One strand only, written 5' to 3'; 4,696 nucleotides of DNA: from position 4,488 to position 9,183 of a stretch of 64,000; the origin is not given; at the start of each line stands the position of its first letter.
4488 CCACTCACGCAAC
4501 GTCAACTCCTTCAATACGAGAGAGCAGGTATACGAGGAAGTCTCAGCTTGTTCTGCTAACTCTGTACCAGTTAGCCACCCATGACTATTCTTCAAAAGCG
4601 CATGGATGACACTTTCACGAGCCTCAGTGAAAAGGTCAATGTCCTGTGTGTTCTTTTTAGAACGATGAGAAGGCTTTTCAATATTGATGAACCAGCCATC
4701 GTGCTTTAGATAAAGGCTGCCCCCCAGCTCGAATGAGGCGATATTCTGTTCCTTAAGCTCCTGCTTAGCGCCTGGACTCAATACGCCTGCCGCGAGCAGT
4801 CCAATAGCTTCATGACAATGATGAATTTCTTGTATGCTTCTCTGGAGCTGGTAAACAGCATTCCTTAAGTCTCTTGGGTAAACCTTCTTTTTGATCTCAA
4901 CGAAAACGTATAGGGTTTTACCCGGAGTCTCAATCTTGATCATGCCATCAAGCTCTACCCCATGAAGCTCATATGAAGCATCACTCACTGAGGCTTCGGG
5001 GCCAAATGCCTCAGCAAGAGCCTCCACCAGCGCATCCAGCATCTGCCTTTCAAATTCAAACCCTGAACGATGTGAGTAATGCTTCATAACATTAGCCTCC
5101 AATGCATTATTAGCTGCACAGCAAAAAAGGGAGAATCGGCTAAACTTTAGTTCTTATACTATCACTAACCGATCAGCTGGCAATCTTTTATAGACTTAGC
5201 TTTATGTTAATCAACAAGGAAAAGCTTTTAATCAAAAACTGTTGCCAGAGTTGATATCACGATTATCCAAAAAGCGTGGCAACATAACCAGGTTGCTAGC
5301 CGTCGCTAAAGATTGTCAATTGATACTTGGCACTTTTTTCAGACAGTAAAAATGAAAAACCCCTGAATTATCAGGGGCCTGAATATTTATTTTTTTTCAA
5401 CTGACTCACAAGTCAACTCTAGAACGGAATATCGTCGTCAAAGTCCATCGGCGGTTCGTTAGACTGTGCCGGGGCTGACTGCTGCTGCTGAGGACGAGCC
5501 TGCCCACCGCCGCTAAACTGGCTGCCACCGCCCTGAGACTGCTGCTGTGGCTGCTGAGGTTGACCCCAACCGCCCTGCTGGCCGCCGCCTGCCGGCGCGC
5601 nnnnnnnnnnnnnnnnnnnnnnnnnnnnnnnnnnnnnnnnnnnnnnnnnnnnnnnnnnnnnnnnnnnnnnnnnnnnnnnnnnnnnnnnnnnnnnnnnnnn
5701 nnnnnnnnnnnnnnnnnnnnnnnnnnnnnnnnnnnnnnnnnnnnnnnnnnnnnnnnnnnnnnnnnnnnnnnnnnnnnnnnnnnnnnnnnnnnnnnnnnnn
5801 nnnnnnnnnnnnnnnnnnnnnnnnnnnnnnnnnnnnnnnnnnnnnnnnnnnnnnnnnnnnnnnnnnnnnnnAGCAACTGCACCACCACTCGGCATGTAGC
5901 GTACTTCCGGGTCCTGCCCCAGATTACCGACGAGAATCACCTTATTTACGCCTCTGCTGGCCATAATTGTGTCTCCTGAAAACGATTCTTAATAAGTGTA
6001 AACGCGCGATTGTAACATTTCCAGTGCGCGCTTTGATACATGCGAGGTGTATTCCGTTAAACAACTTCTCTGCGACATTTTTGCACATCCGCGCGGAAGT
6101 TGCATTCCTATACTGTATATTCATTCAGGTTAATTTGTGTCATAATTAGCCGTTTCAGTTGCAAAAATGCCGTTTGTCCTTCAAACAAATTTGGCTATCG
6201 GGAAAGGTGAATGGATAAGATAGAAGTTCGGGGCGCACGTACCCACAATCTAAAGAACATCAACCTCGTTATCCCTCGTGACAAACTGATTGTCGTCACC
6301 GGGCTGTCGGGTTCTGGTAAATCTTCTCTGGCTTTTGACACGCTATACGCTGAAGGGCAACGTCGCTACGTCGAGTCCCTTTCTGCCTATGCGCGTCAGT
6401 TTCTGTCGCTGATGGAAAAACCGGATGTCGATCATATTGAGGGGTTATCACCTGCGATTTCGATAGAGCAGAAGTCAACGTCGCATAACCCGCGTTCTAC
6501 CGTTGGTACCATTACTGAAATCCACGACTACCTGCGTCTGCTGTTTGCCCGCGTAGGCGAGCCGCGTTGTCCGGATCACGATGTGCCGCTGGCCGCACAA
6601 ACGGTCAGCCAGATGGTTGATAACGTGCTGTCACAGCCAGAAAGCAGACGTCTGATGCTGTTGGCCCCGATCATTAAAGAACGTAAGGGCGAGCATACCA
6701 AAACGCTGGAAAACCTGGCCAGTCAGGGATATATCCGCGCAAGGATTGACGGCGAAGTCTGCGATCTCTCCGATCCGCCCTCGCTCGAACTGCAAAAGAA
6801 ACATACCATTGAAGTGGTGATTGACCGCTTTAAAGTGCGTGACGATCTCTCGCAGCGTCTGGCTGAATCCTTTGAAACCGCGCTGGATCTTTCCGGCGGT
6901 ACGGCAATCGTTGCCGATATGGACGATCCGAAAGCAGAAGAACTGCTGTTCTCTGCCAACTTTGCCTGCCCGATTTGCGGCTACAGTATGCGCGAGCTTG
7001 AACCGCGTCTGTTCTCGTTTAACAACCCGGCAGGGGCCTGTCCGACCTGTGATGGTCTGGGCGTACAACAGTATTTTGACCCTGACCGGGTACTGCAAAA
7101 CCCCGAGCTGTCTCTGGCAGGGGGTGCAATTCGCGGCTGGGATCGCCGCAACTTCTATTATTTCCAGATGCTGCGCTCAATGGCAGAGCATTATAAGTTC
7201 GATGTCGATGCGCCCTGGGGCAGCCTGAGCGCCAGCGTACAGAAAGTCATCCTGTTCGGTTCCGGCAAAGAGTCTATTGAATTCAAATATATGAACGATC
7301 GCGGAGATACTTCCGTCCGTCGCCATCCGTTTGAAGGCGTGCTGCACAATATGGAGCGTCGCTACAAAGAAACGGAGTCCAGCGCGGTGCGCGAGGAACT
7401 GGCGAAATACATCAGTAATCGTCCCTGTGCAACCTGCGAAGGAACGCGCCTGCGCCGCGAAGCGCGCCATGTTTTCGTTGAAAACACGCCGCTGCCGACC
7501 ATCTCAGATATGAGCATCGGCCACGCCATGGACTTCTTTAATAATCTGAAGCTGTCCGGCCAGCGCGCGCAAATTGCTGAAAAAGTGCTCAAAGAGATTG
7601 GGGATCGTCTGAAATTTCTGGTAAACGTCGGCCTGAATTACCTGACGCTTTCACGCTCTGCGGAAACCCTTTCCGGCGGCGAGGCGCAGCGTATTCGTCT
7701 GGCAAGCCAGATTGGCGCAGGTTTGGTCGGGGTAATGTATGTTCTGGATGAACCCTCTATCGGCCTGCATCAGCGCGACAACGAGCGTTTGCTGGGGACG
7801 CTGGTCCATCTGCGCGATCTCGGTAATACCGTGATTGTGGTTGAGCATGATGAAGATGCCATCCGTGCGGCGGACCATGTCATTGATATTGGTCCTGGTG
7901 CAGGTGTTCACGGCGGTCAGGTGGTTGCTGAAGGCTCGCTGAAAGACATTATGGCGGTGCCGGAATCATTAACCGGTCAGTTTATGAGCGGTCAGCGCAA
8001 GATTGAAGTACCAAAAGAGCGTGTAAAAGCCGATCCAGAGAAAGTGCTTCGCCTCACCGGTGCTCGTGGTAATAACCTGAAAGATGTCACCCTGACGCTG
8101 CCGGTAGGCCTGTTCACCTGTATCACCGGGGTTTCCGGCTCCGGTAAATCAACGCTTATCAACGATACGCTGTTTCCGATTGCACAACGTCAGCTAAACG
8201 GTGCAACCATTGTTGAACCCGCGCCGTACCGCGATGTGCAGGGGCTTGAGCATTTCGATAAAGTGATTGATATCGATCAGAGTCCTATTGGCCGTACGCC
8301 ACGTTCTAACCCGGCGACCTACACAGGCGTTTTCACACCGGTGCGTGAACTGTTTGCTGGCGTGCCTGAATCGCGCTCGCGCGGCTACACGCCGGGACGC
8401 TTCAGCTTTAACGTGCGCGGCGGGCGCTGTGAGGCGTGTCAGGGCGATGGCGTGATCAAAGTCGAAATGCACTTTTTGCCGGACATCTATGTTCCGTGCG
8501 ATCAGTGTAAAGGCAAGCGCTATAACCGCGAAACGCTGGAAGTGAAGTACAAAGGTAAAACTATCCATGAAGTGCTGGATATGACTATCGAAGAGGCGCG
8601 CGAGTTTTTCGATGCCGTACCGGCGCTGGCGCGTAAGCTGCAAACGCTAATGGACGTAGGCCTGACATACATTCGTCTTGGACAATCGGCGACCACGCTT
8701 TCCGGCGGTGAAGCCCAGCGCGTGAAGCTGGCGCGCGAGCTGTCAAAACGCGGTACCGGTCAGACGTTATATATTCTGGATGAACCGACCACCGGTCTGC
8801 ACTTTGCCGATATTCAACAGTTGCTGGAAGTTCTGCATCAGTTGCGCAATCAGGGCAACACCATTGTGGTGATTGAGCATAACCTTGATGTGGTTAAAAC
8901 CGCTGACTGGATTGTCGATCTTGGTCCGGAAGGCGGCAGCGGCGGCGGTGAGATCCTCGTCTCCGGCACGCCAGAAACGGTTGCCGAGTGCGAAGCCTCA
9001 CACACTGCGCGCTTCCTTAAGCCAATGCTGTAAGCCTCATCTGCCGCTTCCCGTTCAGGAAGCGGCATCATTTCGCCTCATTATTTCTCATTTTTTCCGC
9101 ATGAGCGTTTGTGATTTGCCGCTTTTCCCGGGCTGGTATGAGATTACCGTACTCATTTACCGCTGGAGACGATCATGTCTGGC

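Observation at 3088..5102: AbiE-like (type IV TA / abortive infection) module with a 376-aa extended antitoxin carrying a PD-(D/E)xK-like N-domain, inserted at the ssb-yjcB island hotspot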

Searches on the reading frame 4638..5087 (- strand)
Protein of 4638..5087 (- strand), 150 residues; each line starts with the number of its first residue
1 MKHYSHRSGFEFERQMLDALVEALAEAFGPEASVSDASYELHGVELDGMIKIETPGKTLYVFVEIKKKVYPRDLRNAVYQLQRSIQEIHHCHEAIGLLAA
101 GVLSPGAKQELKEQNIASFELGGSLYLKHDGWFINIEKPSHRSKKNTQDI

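Call 28: predict_structure(alignment_id=A3)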
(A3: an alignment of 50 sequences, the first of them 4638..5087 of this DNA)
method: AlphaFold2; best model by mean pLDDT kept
length: 150 residues; sequences in the alignment: 50
mean_pLDDT: 82.5   pTM: 0.76
mean pLDDT of the five models: 82.5, 80.5, 80.4, 80.0, 77.8
residues with pLDDT >= 90: 67; 70-90: 58; 50-70: 10; < 50: 15
segments of 3 or more residues with pLDDT < 50: 1-7, 143-150
pLDDT, mean of each block of 10 residues (from residue 1): 48 91 91 90 84 91 92 88 80 87 91 93 89 79 43
secondary structure, 60 per line:
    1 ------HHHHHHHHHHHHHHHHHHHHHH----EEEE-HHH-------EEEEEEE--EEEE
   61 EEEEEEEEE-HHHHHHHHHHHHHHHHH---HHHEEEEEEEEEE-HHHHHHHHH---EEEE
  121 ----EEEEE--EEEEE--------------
elements in order: H7-28 E33-36 E48-54 E57-69 H71-87 E94-103 H105-113 E117-120 E125-129 E132-136

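Call 51: search_protein_families(library=pfam, proteins=[window:4638-5087:-], max_evalue=5)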
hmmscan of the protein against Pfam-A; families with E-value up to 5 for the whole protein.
window:4638-5087:- (150 aa): 3 families
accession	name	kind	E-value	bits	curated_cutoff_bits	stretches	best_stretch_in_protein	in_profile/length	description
PF09650.15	PHA_gran_rgn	-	0.0036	18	26.6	1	5-53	6-54/87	Putative polyhydroxyalkanoic acid system protein (PHA_gran_rgn)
PF01939.22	NucS_C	-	0.05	14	24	1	60-121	45-106/124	Endonuclease NucS C-terminal domain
PF03644.19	Glyco_hydro_85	-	0.11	12.4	22.2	1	126-142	93-109/302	Glycosyl hydrolase family 85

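Call 55: search_solved_structures(query=A5, max_evalue=10, show_alignments=2)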
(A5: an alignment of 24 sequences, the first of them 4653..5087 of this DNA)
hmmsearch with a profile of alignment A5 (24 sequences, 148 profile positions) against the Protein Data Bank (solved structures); distinct sequences matched with E-value up to 10: 7.
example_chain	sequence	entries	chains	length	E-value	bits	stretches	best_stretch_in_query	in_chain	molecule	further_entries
7di1_A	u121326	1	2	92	0.089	16.2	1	60-92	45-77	mkDPBB_sym_86 protein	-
7du6_A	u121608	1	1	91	0.11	16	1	60-92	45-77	mkDPBB_sym2 protein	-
7dvf_A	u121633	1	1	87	0.37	14.2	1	41-92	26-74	reDPBB_sym2 protein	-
7dvc_A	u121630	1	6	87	0.41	14.1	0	49-92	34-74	reDPBB_sym1 protein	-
5lsk_N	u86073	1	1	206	0.82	13.1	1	23-95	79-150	Kinetochore-associated protein NSL1 homolog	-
7du7_A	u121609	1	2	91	1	12.7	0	65-91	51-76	mkDPBB_sym1 protein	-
8ppr_N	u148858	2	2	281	1.3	12.4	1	23-95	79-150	Kinetochore-associated protein NSL1 homolog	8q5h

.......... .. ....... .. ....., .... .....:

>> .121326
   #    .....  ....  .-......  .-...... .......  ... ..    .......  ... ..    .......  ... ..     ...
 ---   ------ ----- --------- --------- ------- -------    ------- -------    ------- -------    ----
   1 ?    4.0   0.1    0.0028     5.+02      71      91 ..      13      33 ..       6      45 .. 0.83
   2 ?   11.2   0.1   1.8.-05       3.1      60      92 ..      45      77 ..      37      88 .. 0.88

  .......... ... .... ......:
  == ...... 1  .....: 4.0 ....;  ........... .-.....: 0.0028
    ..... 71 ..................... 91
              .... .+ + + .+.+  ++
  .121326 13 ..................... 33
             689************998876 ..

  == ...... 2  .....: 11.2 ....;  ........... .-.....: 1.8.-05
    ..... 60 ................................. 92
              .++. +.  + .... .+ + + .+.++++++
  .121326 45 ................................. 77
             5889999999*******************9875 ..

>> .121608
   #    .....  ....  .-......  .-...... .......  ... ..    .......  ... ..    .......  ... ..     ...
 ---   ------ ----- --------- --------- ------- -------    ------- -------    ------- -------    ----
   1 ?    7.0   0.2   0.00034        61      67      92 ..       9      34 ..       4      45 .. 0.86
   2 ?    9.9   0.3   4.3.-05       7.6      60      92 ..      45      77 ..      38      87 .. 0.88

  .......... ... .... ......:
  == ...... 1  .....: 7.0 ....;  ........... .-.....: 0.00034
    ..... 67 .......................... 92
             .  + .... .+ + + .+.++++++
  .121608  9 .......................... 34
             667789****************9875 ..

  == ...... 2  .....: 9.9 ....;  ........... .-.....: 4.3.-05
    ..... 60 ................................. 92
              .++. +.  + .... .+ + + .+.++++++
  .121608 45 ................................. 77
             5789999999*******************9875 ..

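Call 64: search_protein_representatives(alignment_id=A5)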
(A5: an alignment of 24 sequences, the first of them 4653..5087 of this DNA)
Query: 24 sequences, 148 profile positions. Proteins with E-value up to 0.001 (for the whole library): 417; up to 1e-10: 185; up to 1e-30: 10. The best 150 are listed.
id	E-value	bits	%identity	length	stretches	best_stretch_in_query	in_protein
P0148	3.7e-55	202.4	-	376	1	1-147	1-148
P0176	5.9e-47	175.8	-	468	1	2-146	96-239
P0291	2.1e-46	174.0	-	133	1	1-133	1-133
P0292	3.5e-36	140.8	-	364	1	5-145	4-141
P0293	6.0e-35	136.8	-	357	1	19-147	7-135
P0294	1.6e-34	135.5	-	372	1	6-146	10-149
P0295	1.0e-32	129.6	-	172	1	19-146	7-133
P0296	2.4e-32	128.4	-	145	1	53-145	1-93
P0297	2.6e-32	128.3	-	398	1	9-146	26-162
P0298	5.0e-31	124.1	-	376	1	8-147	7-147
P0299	8.7e-27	110.4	-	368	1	8-143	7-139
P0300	1.5e-26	109.6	-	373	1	9-146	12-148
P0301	6.2e-26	107.6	-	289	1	12-146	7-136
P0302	1.1e-25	106.8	-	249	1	10-145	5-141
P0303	4.7e-25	104.7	-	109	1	16-130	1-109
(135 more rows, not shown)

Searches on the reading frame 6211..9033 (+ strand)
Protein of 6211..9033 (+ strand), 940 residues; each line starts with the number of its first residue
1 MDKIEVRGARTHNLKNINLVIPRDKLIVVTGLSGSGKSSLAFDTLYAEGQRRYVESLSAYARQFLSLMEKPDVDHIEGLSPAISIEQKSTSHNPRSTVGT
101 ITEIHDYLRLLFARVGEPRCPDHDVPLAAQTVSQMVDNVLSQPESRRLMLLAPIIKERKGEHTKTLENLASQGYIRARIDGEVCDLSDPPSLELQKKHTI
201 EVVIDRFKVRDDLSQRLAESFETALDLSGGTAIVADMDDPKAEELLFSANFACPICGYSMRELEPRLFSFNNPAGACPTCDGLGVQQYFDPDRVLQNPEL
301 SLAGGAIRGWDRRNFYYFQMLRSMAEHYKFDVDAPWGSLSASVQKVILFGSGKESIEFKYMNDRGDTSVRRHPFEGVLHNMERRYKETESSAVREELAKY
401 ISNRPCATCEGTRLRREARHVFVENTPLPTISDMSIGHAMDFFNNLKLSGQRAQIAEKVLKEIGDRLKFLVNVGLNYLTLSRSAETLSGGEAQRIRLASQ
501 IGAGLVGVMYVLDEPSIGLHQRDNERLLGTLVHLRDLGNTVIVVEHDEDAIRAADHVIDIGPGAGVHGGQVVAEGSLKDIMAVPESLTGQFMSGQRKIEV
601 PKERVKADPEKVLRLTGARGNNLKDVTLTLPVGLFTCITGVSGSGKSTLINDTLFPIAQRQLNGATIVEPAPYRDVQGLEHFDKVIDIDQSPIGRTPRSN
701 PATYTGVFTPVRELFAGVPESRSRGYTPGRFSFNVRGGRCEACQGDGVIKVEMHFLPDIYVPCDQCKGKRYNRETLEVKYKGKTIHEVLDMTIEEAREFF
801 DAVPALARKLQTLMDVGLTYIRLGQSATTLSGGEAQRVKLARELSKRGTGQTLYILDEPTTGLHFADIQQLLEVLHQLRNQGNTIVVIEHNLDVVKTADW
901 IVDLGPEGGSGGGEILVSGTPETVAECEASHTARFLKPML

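Call 41: find_encoding_contigs(protein=window:6211-9033:+, flank=7000, max_places=6)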
Protein window:6211-9033:+ (940 aa): 7 contigs read that carry it; 5 places shown.
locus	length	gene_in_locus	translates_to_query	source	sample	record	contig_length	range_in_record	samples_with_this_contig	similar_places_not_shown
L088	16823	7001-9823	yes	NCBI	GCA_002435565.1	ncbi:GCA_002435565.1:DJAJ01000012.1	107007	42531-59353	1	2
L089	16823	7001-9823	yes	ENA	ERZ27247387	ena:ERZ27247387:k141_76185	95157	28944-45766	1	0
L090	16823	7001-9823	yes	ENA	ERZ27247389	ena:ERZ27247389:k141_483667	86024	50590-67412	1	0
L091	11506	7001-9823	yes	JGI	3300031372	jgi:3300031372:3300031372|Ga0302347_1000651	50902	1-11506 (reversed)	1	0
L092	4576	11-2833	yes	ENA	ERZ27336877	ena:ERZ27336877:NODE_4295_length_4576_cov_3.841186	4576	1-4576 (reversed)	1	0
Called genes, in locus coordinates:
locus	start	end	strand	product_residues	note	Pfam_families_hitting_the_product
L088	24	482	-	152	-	PF00376:MerR, PF13411:MerR_1, PF09278:MerR-DNA-bind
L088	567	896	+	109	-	PF12833:HTH_18, PF00165:HTH_AraC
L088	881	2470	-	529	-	PF12792:CSS-motif, PF00563:EAL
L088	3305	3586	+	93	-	PF15940:YjcB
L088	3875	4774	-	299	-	-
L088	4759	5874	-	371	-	PF09952:AbiEi_2 (weak)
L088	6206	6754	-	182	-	PF00436:SSB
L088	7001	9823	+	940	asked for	PF02463:SMC_N (faint), PF03193:RsgA_GTPase (faint), PF13191:AAA_16 (faint), PF13401:AAA_22 (faint), PF13555:AAA_29 (faint), PF17760:UvrA_inter, PF17755:UvrA_DNA-bind, PF00005:ABC_tran (weak), +2 more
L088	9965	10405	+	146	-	-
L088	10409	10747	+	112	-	-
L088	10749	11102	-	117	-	PF04237:YjbR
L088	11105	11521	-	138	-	PF01894:YjbQ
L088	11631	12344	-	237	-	PF03767:Acid_phosphat_B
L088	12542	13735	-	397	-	PF00155:Aminotran_1_2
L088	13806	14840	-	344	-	PF13521:AAA_28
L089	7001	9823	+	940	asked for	PF02463:SMC_N (faint), PF03193:RsgA_GTPase (faint), PF13191:AAA_16 (faint), PF13401:AAA_22 (faint), PF13555:AAA_29 (faint), PF17760:UvrA_inter, PF17755:UvrA_DNA-bind, PF00005:ABC_tran (weak), +2 more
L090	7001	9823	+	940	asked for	PF02463:SMC_N (faint), PF03193:RsgA_GTPase (faint), PF13191:AAA_16 (faint), PF13401:AAA_22 (faint), PF13555:AAA_29 (faint), PF17760:UvrA_inter, PF17755:UvrA_DNA-bind, PF00005:ABC_tran (weak), +2 more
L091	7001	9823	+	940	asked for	PF02463:SMC_N (faint), PF03193:RsgA_GTPase (faint), PF13191:AAA_16 (faint), PF13401:AAA_22 (faint), PF13555:AAA_29 (faint), PF17760:UvrA_inter, PF17755:UvrA_DNA-bind, PF00005:ABC_tran (weak), +2 more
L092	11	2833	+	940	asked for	PF02463:SMC_N (faint), PF03193:RsgA_GTPase (faint), PF13191:AAA_16 (faint), PF13401:AAA_22 (faint), PF13555:AAA_29 (faint), PF17760:UvrA_inter, PF17755:UvrA_DNA-bind, PF00005:ABC_tran (weak), +2 more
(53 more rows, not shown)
